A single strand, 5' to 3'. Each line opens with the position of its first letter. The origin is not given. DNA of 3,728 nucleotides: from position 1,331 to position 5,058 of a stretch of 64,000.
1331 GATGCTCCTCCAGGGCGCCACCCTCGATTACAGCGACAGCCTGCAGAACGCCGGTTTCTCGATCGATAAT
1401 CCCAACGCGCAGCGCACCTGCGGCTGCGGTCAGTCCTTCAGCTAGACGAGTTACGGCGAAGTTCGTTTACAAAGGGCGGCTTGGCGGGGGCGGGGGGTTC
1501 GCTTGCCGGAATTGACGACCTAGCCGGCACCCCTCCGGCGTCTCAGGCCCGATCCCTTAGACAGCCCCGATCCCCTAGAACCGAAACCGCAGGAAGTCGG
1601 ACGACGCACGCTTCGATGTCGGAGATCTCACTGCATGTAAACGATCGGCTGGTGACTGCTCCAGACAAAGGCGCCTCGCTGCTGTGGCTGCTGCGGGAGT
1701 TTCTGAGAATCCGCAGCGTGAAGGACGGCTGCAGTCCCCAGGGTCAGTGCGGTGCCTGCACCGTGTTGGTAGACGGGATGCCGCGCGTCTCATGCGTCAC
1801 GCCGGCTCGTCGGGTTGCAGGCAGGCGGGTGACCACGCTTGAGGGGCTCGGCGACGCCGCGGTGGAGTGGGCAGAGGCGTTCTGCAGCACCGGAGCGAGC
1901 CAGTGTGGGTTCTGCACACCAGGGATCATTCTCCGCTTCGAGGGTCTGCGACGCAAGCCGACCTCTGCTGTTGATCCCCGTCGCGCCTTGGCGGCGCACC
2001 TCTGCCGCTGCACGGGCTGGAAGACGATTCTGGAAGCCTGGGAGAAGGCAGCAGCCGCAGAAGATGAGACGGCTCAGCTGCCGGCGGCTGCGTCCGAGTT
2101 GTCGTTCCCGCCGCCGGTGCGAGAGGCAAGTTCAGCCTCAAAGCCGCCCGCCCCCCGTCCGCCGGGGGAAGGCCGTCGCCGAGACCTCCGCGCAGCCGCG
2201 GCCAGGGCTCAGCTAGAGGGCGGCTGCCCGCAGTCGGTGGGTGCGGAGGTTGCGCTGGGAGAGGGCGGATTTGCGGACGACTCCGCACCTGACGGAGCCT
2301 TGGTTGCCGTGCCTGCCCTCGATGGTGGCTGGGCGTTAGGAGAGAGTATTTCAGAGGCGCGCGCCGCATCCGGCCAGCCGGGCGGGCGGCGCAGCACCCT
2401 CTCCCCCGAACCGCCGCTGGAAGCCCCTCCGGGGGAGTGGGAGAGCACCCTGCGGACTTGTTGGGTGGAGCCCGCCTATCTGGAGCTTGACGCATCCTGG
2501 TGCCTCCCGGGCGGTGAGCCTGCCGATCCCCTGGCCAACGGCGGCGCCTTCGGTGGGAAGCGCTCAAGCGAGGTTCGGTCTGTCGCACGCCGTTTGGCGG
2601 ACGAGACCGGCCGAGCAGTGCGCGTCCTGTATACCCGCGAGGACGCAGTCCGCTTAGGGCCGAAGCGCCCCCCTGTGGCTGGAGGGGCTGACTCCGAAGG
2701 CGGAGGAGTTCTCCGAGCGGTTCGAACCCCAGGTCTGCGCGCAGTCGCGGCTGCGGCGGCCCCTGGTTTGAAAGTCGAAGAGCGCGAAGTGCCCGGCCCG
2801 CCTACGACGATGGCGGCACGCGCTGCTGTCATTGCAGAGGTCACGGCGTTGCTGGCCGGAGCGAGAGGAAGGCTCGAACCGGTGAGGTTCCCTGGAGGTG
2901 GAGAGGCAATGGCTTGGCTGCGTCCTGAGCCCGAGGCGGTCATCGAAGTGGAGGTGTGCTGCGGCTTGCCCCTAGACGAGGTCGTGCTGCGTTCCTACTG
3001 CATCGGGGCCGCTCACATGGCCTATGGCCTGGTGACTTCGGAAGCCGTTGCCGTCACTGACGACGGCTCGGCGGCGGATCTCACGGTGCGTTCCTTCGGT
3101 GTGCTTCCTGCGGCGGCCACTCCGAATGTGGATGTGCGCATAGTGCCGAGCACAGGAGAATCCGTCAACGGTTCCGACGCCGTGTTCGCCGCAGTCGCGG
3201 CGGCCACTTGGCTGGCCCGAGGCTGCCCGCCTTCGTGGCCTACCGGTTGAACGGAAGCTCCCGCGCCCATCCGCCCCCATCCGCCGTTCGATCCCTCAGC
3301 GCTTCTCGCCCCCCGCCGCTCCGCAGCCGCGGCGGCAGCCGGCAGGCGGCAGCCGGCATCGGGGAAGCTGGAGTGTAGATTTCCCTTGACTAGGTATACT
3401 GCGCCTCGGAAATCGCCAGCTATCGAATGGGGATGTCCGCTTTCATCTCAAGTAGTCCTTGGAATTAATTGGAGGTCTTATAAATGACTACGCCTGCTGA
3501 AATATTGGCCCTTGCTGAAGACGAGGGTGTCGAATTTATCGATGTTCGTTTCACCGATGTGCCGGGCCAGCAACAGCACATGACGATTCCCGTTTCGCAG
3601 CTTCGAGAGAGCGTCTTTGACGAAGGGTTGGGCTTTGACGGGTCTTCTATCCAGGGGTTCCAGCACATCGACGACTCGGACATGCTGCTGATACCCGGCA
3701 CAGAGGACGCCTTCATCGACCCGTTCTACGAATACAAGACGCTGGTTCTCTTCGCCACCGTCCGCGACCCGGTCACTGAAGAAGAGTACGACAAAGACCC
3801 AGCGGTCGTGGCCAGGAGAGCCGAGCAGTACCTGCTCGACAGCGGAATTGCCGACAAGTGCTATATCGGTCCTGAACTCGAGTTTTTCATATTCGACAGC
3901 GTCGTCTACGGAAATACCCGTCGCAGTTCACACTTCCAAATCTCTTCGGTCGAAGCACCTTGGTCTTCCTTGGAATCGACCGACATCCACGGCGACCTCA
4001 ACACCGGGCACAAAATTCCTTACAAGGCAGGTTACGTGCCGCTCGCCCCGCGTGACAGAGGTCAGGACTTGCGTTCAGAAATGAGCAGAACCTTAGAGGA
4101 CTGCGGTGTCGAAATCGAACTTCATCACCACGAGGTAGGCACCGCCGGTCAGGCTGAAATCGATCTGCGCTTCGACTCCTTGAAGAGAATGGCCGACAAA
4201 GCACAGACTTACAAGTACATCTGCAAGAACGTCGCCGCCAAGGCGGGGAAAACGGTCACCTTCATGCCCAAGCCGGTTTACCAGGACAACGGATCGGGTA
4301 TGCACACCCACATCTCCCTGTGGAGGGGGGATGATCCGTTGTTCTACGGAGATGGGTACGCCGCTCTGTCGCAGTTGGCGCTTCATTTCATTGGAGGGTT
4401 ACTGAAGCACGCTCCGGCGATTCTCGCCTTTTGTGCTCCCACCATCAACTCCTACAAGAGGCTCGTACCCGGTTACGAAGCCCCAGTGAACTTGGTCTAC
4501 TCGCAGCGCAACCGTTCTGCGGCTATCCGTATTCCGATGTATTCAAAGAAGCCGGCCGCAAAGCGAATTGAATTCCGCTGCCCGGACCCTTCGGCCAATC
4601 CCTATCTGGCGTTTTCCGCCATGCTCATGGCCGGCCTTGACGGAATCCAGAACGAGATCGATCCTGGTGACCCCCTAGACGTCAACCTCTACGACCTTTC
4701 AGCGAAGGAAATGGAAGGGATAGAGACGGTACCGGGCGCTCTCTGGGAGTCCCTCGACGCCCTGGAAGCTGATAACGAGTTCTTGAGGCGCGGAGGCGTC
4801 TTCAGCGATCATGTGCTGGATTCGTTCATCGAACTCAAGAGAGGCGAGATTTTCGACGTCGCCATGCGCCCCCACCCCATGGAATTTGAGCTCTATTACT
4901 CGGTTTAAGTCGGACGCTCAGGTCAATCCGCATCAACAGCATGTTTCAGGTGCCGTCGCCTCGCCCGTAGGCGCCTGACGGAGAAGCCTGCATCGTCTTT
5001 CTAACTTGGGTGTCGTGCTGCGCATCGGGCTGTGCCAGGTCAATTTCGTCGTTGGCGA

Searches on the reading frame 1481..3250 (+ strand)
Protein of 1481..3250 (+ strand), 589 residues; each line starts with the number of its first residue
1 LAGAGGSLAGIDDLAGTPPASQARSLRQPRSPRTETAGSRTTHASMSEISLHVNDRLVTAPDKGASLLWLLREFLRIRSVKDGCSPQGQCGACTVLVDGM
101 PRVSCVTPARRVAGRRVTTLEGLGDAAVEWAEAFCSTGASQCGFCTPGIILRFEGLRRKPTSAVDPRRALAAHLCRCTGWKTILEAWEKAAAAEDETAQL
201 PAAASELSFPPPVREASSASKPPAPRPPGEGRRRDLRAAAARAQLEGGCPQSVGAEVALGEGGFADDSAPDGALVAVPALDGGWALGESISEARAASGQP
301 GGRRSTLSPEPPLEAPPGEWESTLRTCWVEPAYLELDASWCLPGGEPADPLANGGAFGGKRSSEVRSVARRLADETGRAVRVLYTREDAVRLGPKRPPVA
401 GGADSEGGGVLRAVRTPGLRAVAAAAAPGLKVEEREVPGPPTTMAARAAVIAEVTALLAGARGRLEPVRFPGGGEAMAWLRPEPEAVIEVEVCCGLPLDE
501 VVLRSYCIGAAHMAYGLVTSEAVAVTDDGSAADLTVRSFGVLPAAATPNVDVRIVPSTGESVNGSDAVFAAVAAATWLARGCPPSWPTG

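Call 76: search_protein_families(library=pfam, proteins=[window:1481-3250:+], max_evalue=0.0001)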
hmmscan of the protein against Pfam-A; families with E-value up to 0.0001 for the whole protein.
window:1481-3250:+ (589 aa): 2 families
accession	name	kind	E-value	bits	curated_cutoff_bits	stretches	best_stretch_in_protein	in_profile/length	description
PF01799.25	Fer2_2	-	2.9e-16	59.8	30.3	1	119-187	1-74/75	[2Fe-2S] binding domain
PF02738.23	MoCoBD_1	-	3.4e-05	23.5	27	1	354-399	94-140/244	Molybdopterin cofactor-binding domain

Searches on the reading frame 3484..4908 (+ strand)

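Call 76: search_protein_families(library=pfam, proteins=[window:3484-4908:+], max_evalue=0.0001)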
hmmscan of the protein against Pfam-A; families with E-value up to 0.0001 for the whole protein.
window:3484-4908:+ (474 aa): 2 families
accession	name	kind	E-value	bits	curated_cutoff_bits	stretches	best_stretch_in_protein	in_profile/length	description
PF00120.29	Gln-synt_C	-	1.9e-131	438.7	24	1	104-471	2-344/344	Glutamine synthetase, catalytic domain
PF03951.24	Gln-synt_N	-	1.9e-28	98.3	33.4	1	16-96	2-82/82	Glutamine synthetase, beta-Grasp domain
